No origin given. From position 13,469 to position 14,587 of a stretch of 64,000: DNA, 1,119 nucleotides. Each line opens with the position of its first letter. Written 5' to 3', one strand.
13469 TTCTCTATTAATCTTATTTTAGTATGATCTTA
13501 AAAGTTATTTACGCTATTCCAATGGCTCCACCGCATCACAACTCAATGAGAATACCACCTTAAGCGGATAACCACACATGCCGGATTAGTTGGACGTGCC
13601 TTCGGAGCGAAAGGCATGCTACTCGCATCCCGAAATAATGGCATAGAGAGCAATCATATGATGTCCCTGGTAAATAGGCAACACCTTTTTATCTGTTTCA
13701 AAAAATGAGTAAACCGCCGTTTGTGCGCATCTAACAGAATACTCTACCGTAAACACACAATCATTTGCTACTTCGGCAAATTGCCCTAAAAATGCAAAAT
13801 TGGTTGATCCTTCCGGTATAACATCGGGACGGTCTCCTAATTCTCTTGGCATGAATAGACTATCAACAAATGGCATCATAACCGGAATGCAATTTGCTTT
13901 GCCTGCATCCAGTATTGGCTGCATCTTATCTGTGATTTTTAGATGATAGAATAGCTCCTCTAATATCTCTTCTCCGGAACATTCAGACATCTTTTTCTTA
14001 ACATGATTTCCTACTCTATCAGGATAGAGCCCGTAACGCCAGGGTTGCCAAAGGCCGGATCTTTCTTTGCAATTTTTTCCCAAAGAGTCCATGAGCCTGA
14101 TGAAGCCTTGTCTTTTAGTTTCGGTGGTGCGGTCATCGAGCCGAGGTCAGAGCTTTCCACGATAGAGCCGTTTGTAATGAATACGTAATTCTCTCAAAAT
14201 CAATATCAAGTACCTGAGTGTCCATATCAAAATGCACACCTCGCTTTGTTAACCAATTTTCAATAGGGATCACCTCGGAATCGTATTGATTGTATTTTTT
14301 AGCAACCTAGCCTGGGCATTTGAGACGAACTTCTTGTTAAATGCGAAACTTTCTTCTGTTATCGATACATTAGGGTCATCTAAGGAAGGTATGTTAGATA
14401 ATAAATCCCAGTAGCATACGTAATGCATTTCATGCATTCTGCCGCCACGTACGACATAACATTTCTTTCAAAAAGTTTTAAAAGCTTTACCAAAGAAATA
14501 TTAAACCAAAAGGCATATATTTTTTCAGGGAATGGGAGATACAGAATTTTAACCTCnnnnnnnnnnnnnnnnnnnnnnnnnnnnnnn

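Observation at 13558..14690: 88-bp direct repeats of an internal aTrm56 segment flanking a ~1-kb insert that carries a decayed oleate-hydratase (MCRA) gene remnant: eroded integration scar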

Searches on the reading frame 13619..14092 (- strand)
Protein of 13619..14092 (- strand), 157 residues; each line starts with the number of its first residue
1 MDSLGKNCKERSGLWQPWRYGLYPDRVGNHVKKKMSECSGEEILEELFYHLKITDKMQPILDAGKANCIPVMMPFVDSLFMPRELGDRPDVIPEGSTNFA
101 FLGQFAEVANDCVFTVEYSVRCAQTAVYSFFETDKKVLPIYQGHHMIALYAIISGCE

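Call 4: search_protein_families(library=pfam, proteins=[window:13619-14092:-], max_evalue=0.1)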
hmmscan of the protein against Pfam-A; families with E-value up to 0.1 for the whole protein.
window:13619-14092:- (157 aa): 1 family
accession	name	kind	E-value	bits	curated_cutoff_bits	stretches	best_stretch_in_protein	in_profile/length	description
PF06100.17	MCRA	-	2.2e-50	172.4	23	1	18-128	386-495/495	MCRA family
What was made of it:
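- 13658..14464 (-): MCRA / oleate hydratase pseudogene. Four blocks (13658-14042, 14035-14194, 14194-14301, 14294-14464) are joined at junctions J3-J5. It lacks the first 198 nt and the last 45 nt of the 1620-nt gene. Pfam PF06100 matches on four ORF fragments (call 4).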

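Call 19: find_homologous_proteins(query=window:13619-14092:-)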
Query window:13619-14092:- (157 aa): 268 proteins with E <= 0.001 among 278 candidates; the best 120 are listed.
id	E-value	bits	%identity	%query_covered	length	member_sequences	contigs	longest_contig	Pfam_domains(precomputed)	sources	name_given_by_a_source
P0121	9.2e-105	366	100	100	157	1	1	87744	PF06100.18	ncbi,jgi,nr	ncbi:oleate hydratase [Methanophagales archaeon]|nr:oleate hydratase [Methanophagales archaeon]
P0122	4.0e-64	233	75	83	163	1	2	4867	PF06100.18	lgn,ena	-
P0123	7.7e-63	229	77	82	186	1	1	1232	PF06100.18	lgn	-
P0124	1.0e-62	229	73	82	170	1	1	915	PF06100.18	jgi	jgi:oleate hydratase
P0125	3.0e-62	227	77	82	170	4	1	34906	PF06100.18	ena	-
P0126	1.4e-61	225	73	82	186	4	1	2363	PF06100.18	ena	-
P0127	3.4e-61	224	73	83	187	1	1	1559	PF06100.18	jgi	jgi:oleate hydratase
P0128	4.7e-61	224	72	84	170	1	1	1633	PF06100.18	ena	-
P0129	1.7e-60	222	74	80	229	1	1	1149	PF06100.18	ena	-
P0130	4.1e-60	220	71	82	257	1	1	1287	PF06100.18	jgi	jgi:oleate hydratase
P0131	4.7e-60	220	73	82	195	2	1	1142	PF06100.18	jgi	jgi:oleate hydratase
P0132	7.6e-60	220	71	82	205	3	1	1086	PF06100.18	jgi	-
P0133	2.6e-59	218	72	82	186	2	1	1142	PF06100.18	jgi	jgi:oleate hydratase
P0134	4.1e-59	217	73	82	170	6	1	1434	PF06100.18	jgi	jgi:oleate hydratase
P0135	4.5e-59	217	73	82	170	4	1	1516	PF06100.18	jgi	jgi:oleate hydratase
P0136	5.2e-59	217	73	84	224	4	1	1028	PF06100.18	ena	-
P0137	3.1e-58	214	73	82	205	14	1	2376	PF06100.18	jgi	jgi:oleate hydratase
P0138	5.8e-58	213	71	82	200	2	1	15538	PF06100.18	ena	-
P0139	6.1e-58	213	69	83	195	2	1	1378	PF06100.18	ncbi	-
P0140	7.1e-58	213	71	82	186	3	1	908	PF06100.18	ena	-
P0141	1.7e-57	212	66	87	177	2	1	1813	PF06100.18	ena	-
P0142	3.2e-57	211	73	82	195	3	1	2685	PF06100.18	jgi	jgi:oleate hydratase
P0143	6.9e-57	210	73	82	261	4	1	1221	PF06100.18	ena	-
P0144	1.5e-56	209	70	82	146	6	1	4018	PF06100.18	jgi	jgi:oleate hydratase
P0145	1.8e-56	209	71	82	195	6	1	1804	PF06100.18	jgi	jgi:oleate hydratase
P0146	1.9e-56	209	72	82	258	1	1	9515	PF06100.18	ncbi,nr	ncbi:MAG: oleate hydratase, partial [Pseudomonadales bacterium]|nr:oleate hydratase [Pseudomonadales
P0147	4.1e-56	207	73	79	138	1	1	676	PF06100.18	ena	-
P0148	1.1e-55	206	70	82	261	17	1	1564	PF06100.18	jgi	jgi:oleate hydratase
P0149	1.1e-55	206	72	80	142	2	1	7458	PF06100.18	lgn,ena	-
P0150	1.2e-55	206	69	82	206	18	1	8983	PF06100.18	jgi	jgi:oleate hydratase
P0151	1.2e-55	206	70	82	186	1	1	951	PF06100.18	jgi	jgi:oleate hydratase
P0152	2.4e-55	205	66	84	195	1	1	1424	PF06100.18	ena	-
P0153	3.0e-55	205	72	79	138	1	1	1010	PF06100.18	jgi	jgi:oleate hydratase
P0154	4.2e-55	204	69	82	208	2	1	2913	PF06100.18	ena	-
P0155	5.7e-55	204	71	82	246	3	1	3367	PF06100.18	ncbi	-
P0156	9.5e-55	203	70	80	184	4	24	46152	PF06100.18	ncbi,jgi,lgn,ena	jgi:oleate hydratase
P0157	9.7e-55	203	71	79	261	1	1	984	PF06100.18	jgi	jgi:oleate hydratase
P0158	1.8e-54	202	69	82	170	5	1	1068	PF06100.18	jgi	jgi:oleate hydratase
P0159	2.0e-54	202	68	82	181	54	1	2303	PF06100.18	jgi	jgi:oleate hydratase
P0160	4.6e-54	201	75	76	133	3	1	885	PF06100.18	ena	-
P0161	6.9e-54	200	68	83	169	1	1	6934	PF06100.18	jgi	jgi:oleate hydratase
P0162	8.4e-54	200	69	82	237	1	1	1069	PF06100.18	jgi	jgi:oleate hydratase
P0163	1.2e-53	199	72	77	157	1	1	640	PF06100.18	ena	-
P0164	2.2e-53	199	68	80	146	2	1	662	PF06100.18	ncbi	ncbi:oleate hydratase, partial [Glycomyces mayteni]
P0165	3.3e-53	198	69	82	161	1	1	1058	PF06100.18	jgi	jgi:oleate hydratase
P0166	4.6e-53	198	65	82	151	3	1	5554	PF06100.18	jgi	jgi:oleate hydratase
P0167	6.1e-53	197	69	82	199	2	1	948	PF06100.18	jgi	jgi:oleate hydratase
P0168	7.2e-53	197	69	78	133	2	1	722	PF06100.18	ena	-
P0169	7.9e-53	197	68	82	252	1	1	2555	PF06100.18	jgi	jgi:oleate hydratase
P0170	1.3e-52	196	68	83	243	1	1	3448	PF06100.18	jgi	jgi:oleate hydratase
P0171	7.2e-51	190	68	79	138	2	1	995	PF06100.18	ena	-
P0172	9.5e-51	190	73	71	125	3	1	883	PF06100.18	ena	-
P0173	1.7e-50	189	62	89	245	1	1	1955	PF06100.18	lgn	-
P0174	1.8e-50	189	76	71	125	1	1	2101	PF06100.18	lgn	-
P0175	2.6e-50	189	74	71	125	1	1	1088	PF06100.18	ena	-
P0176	2.8e-50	188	73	71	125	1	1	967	PF06100.18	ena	-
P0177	5.6e-50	187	71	71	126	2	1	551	PF06100.18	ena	-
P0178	1.8e-49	186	72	71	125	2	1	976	PF06100.18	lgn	-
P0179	2.3e-49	186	71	71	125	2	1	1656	PF06100.18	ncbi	-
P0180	4.2e-48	181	72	69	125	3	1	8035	PF06100.18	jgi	-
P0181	4.7e-48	181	63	82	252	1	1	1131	PF06100.18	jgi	jgi:oleate hydratase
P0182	7.8e-48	181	62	86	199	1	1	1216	PF06100.18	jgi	jgi:oleate hydratase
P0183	9.2e-48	180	96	54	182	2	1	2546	PF06100.18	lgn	-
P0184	3.1e-47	179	92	55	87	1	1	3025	PF06100.18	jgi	jgi:oleate hydratase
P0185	6.0e-47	178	60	87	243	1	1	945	PF06100.18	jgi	jgi:oleate hydratase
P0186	2.7e-46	176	61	84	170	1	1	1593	PF06100.18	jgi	jgi:oleate hydratase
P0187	3.6e-46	175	74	66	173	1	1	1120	PF06100.18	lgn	-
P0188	4.7e-46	175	63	79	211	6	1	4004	PF06100.18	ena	-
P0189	9.3e-46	174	74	68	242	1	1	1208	PF06100.18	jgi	jgi:oleate hydratase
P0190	2.2e-45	173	61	84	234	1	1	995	PF06100.18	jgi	-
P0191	2.9e-45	172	62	83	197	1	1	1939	PF06100.18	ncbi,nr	ncbi:MAG TPA: oleate hydratase, partial [Chromatiales bacterium]|nr:oleate hydratase [Chromatiales b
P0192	3.5e-45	172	60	84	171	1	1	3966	PF06100.18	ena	-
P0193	8.3e-45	171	60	84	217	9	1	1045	PF06100.18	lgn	-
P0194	1.5e-44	170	66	71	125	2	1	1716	PF06100.18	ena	-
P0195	2.2e-44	169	66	73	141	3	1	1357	PF06100.18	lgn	-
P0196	2.8e-44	169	69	69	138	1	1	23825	PF06100.18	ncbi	-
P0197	2.9e-44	169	75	66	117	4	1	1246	PF06100.18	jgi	jgi:oleate hydratase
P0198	3.7e-44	169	72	66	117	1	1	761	PF06100.18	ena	-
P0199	6.7e-44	168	71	66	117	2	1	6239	PF06100.18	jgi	-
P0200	1.2e-43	167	67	71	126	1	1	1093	PF06100.18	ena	-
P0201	2.0e-43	166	60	83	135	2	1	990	PF06100.18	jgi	jgi:oleate hydratase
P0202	3.3e-43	165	59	82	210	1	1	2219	PF06100.18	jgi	jgi:oleate hydratase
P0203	5.5e-43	165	64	71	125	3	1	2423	PF06100.18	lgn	-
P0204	6.0e-43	165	55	83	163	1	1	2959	PF06100.18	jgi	-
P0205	7.0e-43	164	61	82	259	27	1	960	PF06100.18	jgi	jgi:oleate hydratase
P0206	2.7e-42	163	54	85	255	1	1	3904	PF06100.18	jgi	jgi:oleate hydratase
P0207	4.9e-42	162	56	82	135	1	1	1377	PF06100.18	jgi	jgi:oleate hydratase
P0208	6.6e-42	161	59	81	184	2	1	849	PF06100.18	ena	-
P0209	1.3e-41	160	59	82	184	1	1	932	PF06100.18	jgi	jgi:oleate hydratase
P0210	2.3e-41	160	57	82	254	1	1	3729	PF06100.18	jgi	jgi:oleate hydratase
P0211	2.6e-41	159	59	82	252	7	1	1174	PF06100.18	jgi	jgi:oleate hydratase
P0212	3.2e-41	159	58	83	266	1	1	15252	PF06100.18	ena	-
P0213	3.7e-41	159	55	85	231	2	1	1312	PF06100.18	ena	-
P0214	9.9e-41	157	67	66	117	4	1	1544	PF06100.18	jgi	jgi:oleate hydratase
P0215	1.1e-40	157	67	66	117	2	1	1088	PF06100.18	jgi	jgi:oleate hydratase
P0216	1.7e-40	157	71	67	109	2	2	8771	PF06100.18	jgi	-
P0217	2.2e-40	156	59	81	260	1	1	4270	PF06100.18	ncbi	-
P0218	2.6e-40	156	55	88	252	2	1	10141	PF06100.18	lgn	-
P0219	3.5e-40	156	76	57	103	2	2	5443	PF06100.18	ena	-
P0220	5.9e-40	155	50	92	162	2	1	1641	PF06100.18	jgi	jgi:oleate hydratase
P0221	8.6e-40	154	74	57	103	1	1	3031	PF06100.18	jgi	jgi:oleate hydratase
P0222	1.0e-39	154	71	60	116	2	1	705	PF06100.18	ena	-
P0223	2.0e-39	153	75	57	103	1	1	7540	PF06100.18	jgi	-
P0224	2.3e-39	153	72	61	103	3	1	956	PF06100.18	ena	-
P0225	2.3e-39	153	56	81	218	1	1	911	PF06100.18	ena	-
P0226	2.9e-39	153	56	80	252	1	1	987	PF06100.18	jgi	jgi:oleate hydratase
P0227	5.1e-39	152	58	87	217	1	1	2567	PF06100.18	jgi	-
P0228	7.3e-39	151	57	85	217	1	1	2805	PF06100.18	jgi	jgi:oleate hydratase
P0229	1.2e-38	151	52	85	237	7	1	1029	PF06100.18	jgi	-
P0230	1.4e-38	150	54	85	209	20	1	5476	PF06100.18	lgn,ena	-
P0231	1.6e-38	150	72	57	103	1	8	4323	PF06100.18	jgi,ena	-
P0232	2.3e-38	150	56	82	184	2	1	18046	PF06100.18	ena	-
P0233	2.3e-38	150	74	57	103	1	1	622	PF06100.18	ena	-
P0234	2.4e-38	150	56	82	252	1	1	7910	PF06100.18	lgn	-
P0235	2.6e-38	150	92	47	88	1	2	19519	PF06100.18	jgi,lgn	-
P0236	2.7e-38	150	56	83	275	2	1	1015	PF06100.18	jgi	jgi:oleate hydratase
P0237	3.2e-38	149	73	58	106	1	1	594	PF06100.18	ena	-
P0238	2.0e-37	147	73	57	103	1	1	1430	PF06100.18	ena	-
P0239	3.4e-37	146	55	79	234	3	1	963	PF06100.18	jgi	jgi:oleate hydratase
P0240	5.2e-37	145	55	80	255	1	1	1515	PF06100.18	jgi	jgi:oleate hydratase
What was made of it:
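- Closest known: Oleate hydratase / MCRA family. Different: The public record nonetheless names its 157-aa ORF 'oleate hydratase' (P0121, call 19).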

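Call 27: find_encoding_contigs(protein=P0235, flank=8000, max_places=4)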
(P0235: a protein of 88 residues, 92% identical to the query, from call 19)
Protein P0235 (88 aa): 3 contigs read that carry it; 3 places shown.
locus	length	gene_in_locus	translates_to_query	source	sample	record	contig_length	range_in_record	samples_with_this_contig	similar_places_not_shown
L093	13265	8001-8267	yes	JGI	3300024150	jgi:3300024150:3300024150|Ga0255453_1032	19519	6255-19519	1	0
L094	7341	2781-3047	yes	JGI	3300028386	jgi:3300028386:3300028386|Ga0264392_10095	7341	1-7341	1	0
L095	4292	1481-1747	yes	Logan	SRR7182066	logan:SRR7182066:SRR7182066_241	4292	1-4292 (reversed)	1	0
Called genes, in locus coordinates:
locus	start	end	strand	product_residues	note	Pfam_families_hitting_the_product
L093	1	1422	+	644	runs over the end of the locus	PF01547:SBP_bac_1, PF13531:SBP_bac_11, PF13416:SBP_bac_8 (faint), PF12849:PBP_like_2, PF13531:SBP_bac_11, PF18204:PGF-CTERM (weak)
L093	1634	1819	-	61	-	-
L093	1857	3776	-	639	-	-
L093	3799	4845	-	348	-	PF00682:HMGL-like, PF22617:HCS_D2, PF08502:LeuA_dimer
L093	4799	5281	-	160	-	PF00682:HMGL-like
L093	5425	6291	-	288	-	PF02811:PHP, PF13263:PHP_C (weak)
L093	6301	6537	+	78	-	-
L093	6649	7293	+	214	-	PF06100:MCRA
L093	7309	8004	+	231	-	PF06100:MCRA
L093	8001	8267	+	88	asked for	PF06100:MCRA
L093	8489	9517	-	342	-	PF23988:DUF7309, PF22007:DUF6930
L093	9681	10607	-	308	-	PF01699:Na_Ca_ex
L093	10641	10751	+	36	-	-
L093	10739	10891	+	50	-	PF23455:DUF7129 (weak), PF09723:Zn_ribbon_8 (weak)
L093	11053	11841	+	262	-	PF00561:Abhydrolase_1, PF12146:Hydrolase_4, PF12697:Abhydrolase_6, PF03096:Ndr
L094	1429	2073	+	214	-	PF06100:MCRA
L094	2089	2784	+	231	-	PF06100:MCRA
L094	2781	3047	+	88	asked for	PF06100:MCRA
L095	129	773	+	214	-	PF06100:MCRA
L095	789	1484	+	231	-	PF06100:MCRA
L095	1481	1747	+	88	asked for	PF06100:MCRA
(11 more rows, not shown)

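Call 28: find_encoding_contigs(protein=P0183, flank=8000, max_places=4)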
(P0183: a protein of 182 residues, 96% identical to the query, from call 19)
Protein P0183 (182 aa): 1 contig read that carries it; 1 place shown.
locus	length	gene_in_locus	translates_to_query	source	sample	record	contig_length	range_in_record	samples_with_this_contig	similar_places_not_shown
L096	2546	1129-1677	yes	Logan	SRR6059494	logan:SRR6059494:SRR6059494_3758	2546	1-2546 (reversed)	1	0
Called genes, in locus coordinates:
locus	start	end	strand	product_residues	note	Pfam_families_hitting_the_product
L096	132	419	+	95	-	-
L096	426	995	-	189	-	PF01994:Trm56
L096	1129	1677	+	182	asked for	PF06100:MCRA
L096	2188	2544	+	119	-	?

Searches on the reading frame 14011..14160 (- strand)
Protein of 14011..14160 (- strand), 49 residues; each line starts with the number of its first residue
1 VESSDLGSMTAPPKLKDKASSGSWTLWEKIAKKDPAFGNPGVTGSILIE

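Call 4: search_protein_families(library=pfam, proteins=[window:14011-14160:-], max_evalue=0.1)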
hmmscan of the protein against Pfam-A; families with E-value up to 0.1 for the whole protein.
window:14011-14160:- (49 aa): 1 family
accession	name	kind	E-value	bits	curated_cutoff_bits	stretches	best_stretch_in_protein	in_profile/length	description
PF06100.17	MCRA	-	1.8e-09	37.4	23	1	2-41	276-315/495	MCRA family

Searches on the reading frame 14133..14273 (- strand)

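Call 4: search_protein_families(library=pfam, proteins=[window:14133-14273:-], max_evalue=0.1)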
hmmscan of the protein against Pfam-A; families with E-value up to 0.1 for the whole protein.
window:14133-14273:- (46 aa): 1 family
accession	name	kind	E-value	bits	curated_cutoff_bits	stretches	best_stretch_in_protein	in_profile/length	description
PF06100.17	MCRA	-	0.0001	21.8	23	1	2-31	210-239/495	MCRA family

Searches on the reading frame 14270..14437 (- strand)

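Call 4: search_protein_families(library=pfam, proteins=[window:14270-14437:-], max_evalue=0.1)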
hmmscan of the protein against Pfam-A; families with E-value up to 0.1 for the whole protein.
window:14270-14437:- (55 aa): 1 family
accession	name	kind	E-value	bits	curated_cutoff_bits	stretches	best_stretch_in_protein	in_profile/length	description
PF06100.17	MCRA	-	2.9e-09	36.8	23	1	1-49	61-109/495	MCRA family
